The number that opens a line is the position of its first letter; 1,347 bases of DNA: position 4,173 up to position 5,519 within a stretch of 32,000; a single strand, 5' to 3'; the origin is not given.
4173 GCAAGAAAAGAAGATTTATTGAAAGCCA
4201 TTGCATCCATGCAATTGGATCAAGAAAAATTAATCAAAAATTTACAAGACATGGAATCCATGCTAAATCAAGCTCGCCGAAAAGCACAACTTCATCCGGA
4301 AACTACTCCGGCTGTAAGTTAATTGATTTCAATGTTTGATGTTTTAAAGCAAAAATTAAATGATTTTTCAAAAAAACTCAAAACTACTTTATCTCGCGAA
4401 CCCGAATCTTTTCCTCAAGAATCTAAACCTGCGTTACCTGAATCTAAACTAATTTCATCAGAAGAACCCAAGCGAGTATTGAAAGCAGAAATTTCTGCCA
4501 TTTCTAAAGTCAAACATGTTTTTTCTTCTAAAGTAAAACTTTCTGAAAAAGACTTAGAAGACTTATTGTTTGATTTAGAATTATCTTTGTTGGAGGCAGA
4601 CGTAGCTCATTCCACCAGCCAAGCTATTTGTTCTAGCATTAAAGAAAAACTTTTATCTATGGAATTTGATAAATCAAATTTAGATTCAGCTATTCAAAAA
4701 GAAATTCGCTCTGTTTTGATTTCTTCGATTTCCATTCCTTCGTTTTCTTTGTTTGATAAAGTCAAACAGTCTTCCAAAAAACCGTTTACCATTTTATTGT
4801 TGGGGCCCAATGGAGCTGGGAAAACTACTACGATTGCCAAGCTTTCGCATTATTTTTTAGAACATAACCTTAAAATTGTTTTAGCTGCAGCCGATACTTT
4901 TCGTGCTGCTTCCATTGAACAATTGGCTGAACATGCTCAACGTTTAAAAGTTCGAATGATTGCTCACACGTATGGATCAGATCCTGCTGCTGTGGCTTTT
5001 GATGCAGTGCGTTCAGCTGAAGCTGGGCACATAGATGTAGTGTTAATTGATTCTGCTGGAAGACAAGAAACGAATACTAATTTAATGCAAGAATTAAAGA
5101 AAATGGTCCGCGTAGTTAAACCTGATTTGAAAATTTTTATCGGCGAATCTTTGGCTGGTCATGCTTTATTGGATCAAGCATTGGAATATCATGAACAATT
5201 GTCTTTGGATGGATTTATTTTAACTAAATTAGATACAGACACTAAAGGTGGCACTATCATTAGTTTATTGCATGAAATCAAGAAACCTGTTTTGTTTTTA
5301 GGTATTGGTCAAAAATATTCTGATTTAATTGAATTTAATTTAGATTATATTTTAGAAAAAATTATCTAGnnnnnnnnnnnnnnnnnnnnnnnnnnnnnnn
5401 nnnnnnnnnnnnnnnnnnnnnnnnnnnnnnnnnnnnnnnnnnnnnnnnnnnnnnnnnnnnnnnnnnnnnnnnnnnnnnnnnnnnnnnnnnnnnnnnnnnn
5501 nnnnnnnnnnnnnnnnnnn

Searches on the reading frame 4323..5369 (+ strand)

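Call 96: search_protein_families(library=pfam, proteins=[window:4323-5369:+], max_evalue=0.0001)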
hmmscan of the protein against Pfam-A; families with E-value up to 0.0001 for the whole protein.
window:4323-5369:+ (348 aa): 6 families
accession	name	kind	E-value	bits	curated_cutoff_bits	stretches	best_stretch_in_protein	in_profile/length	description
PF00448.28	SRP54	-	1.4e-67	227.6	22.7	1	155-347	2-194/196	SRP54-type protein, GTPase domain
PF02881.24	SRP54_N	-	4.4e-11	43.3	22.4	1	61-126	3-73/75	SRP54-type protein, helical bundle domain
PF13245.12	AAA_19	-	4.4e-06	27.3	25.1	1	156-263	13-115/134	AAA domain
PF13604.12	AAA_30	-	9.7e-06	25.9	27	1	156-252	20-104/191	AAA domain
PF19993.5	DO-GTPase2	-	7.1e-05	23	27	0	159-249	5-101/226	Double-GTPase 2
PF01656.29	CbiA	-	8.8e-05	22.9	25.4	0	164-327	9-107/125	CobQ/CobB/MinD/ParA nucleotide binding domain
